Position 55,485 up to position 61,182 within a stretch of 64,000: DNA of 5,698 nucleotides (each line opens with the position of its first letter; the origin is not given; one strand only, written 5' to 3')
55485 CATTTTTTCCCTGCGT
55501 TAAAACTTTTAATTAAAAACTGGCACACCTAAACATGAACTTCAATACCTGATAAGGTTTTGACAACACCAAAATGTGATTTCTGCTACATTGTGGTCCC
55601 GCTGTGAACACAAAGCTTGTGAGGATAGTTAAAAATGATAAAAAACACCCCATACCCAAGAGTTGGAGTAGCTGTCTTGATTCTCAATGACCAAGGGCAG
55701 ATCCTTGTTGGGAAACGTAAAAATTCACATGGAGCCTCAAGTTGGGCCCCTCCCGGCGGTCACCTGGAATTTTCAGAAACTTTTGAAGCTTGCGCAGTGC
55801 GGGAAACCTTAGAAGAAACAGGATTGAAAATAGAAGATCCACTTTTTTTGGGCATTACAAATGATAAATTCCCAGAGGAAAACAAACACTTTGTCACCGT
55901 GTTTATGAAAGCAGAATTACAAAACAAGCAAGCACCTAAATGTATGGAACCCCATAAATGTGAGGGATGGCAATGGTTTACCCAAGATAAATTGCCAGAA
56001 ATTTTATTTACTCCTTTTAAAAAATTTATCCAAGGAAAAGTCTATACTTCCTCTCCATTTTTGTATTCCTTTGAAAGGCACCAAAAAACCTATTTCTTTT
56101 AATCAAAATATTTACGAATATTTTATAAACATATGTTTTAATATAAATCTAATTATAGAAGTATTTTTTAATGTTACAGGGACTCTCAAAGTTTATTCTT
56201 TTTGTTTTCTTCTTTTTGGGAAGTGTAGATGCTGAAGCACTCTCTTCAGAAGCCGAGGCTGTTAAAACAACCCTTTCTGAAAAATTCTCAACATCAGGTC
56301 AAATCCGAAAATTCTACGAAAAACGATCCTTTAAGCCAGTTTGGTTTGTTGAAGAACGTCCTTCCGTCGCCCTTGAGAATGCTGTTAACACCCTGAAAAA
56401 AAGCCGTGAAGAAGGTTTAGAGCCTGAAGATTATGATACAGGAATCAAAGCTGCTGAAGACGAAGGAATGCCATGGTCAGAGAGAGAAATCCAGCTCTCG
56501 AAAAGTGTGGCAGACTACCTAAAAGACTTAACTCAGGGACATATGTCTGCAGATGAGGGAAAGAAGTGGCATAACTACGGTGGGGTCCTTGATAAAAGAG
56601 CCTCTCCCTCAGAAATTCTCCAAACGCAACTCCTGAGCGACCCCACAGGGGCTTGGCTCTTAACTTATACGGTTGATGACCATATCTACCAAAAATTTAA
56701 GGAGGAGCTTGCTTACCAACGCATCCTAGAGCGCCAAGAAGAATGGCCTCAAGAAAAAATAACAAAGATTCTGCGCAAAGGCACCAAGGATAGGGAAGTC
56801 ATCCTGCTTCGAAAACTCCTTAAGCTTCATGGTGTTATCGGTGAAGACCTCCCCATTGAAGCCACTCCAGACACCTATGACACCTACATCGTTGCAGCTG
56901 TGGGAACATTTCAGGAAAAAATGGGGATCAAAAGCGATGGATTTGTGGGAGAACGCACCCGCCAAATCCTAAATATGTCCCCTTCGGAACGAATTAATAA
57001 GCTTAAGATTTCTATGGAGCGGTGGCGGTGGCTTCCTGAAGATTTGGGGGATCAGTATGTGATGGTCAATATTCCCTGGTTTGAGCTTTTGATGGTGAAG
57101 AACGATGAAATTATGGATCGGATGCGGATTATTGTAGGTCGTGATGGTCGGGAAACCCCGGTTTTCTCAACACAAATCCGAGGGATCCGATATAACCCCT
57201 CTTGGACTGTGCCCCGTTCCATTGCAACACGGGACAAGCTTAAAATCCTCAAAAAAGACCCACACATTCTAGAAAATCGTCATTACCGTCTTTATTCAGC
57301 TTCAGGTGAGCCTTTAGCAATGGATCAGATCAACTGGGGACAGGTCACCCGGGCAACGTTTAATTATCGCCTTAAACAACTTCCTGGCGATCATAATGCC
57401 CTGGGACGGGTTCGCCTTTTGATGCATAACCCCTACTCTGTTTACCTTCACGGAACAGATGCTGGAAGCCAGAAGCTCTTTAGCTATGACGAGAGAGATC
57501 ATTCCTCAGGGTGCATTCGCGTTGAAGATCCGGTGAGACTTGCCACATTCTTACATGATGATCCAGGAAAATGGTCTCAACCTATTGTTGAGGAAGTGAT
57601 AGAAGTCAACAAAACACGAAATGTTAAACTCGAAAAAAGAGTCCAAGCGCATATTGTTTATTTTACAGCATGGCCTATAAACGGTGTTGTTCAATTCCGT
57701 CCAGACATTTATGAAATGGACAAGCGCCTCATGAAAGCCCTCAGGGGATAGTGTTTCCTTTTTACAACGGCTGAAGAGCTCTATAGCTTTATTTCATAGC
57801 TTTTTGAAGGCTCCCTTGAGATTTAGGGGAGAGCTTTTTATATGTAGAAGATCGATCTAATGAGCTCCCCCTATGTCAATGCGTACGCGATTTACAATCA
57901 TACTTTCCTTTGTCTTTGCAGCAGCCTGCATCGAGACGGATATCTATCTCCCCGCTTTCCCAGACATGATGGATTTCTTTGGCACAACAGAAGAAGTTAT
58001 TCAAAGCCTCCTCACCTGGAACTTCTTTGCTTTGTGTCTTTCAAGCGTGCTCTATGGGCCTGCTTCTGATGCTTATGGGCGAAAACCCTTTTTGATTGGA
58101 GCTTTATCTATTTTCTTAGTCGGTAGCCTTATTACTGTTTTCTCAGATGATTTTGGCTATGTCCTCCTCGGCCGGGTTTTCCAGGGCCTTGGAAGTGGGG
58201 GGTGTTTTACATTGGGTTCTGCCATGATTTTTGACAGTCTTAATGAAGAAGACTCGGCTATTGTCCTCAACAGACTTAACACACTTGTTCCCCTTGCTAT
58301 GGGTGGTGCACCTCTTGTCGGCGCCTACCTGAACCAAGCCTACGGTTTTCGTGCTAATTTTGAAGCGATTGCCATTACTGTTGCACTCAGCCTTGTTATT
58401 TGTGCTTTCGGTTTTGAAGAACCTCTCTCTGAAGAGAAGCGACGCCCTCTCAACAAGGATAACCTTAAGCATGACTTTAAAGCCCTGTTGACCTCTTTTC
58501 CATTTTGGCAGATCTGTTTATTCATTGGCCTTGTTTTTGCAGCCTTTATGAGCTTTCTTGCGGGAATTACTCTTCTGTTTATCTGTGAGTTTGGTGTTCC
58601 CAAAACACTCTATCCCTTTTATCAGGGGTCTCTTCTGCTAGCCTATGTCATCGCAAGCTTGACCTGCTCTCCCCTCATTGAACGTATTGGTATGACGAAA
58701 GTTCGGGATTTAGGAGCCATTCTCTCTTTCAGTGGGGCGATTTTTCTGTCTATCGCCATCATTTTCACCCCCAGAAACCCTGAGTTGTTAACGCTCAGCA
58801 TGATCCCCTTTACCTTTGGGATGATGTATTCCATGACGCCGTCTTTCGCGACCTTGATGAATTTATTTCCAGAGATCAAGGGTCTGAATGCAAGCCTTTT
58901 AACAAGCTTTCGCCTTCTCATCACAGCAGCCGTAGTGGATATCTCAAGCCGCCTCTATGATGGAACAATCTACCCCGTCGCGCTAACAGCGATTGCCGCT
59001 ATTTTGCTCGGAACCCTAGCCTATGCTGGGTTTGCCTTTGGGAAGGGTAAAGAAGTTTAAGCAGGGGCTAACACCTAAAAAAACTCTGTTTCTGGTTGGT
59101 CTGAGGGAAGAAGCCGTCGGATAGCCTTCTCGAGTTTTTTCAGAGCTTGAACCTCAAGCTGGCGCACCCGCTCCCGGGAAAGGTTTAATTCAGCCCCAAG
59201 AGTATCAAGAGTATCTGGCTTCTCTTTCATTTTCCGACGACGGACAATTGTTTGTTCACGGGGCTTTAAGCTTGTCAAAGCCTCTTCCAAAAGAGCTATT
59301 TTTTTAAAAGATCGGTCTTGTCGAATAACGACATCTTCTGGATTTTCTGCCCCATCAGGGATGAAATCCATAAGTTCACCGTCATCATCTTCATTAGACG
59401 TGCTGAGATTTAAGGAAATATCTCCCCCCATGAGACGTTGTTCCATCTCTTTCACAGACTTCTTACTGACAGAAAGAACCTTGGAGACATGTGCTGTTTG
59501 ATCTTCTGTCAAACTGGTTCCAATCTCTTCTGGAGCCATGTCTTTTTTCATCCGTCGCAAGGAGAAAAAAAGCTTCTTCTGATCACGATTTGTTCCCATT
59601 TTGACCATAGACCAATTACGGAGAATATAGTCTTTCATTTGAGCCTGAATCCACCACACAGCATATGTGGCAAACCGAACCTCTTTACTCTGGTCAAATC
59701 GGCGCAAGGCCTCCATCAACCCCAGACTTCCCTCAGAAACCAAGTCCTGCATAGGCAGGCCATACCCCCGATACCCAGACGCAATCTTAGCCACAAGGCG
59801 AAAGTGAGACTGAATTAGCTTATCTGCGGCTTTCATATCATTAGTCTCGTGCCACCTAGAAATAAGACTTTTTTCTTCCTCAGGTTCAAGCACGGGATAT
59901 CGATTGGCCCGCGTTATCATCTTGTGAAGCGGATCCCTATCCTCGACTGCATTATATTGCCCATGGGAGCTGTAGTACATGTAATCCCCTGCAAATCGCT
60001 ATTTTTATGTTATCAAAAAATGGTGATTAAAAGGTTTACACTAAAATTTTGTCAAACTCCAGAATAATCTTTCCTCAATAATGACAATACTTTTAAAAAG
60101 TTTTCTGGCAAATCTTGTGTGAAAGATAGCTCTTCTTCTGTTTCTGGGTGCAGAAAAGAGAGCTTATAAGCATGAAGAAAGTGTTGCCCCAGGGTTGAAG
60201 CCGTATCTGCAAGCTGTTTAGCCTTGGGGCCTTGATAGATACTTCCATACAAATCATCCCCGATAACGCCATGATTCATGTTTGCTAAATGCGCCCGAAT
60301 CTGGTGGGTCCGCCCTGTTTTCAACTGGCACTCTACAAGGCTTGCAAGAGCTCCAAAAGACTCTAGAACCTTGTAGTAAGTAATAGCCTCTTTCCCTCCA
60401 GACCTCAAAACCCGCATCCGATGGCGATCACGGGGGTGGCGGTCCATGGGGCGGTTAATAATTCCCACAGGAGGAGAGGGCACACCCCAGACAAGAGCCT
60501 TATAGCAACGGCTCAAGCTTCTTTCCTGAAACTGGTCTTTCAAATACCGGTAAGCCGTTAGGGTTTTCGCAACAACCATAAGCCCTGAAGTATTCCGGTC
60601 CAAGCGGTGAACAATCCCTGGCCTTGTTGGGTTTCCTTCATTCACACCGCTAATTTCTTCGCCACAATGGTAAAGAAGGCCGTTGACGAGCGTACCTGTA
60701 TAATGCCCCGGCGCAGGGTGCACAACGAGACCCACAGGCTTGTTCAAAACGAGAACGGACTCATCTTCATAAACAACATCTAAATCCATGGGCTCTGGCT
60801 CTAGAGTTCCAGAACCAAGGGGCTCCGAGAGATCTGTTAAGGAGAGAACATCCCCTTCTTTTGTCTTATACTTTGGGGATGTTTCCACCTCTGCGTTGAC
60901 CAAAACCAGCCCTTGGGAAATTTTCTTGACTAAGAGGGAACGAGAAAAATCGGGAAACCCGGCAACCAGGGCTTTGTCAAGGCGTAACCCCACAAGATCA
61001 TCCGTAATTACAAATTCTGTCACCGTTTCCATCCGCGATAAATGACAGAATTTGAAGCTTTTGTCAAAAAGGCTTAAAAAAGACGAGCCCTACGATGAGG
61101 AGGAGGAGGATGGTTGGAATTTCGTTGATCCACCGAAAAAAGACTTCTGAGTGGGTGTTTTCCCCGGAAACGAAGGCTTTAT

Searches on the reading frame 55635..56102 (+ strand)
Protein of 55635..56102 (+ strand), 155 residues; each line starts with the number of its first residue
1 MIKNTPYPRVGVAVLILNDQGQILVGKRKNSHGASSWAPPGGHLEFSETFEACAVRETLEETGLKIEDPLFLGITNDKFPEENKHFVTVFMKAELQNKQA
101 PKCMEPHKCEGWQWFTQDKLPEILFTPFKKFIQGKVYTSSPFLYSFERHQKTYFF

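Call 65: search_protein_families(library=pfam, proteins=[window:55635-56102:+], max_evalue=0.001)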
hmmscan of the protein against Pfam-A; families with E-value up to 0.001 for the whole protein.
window:55635-56102:+ (155 aa): 2 families
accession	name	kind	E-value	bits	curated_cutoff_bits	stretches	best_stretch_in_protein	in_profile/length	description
PF00293.34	NUDIX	-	3.8e-25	88.9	21.1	1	8-123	2-121/134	NUDIX domain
PF14815.12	NUDIX_4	-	3.2e-06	27.4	35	1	13-132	2-111/113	NUDIX domain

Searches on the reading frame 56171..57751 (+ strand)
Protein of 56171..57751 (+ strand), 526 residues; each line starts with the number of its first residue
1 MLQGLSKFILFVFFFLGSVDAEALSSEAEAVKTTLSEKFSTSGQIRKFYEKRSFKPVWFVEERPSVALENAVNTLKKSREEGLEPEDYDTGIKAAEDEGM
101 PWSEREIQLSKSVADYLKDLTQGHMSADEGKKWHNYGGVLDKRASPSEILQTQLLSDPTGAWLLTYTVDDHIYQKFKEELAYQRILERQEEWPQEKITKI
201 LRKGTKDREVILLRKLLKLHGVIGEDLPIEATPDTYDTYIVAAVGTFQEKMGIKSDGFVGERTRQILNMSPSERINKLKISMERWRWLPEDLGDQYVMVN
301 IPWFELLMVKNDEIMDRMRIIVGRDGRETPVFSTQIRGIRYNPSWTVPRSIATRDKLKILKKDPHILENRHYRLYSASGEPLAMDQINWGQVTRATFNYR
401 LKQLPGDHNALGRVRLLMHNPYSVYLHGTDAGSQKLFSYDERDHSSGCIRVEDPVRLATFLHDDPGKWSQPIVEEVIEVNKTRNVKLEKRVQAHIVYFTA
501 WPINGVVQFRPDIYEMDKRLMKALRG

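Call 24: search_protein_families(library=pfam, proteins=[window:56171-57751:+], max_evalue=0.01)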
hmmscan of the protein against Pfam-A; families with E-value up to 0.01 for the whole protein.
window:56171-57751:+ (526 aa): 3 families
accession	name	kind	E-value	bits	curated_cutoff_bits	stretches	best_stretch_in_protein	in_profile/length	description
PF03734.19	YkuD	-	2.4e-19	70.8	23.4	1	295-462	2-139/146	L,D-transpeptidase catalytic domain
PF20142.4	Scaffold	-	6.8e-18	66.1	24.6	1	44-180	2-139/139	Scaffold domain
PF01471.23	PG_binding_1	-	2.7e-06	27.9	23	1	209-267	4-57/57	Putative peptidoglycan binding domain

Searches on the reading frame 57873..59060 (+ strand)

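Call 65: search_protein_families(library=pfam, proteins=[window:57873-59060:+], max_evalue=0.001)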
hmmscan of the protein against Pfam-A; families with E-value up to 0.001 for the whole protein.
window:57873-59060:+ (395 aa): 2 families
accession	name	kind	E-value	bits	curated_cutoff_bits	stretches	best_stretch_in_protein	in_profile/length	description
PF07690.21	MFS_1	-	3.9e-38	131.7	33.4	1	11-349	1-341/347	Major Facilitator Superfamily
PF00083.30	Sugar_tr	-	1.4e-09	37.8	22.3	1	55-117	60-125/452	Sugar (and other) transporter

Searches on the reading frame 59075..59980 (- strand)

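Call 66: search_protein_families(library=pfam, proteins=[window:59075-59980:-], max_evalue=0.00001)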
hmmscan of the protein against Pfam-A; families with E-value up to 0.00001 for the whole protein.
window:59075-59980:- (301 aa): 2 families
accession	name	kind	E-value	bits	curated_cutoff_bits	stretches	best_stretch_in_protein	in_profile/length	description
PF04542.20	Sigma70_r2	-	7.7e-19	67.7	24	1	55-123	1-69/71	Sigma-70 region 2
PF04545.22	Sigma70_r4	-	5e-13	48.8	24.1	1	234-283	1-48/50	Sigma-70, region 4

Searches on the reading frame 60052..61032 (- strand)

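Call 66: search_protein_families(library=pfam, proteins=[window:60052-61032:-], max_evalue=0.00001)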
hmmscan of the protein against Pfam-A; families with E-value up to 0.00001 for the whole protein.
window:60052-61032:- (326 aa): 2 families
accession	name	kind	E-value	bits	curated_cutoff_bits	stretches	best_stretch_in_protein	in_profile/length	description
PF00849.27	PseudoU_synth_2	-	1.5e-36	126.3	26.8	1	93-250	2-151/152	RNA pseudouridylate synthase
PF01479.30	S4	-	2e-06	27.8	22.8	1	16-63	1-48/48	S4 domain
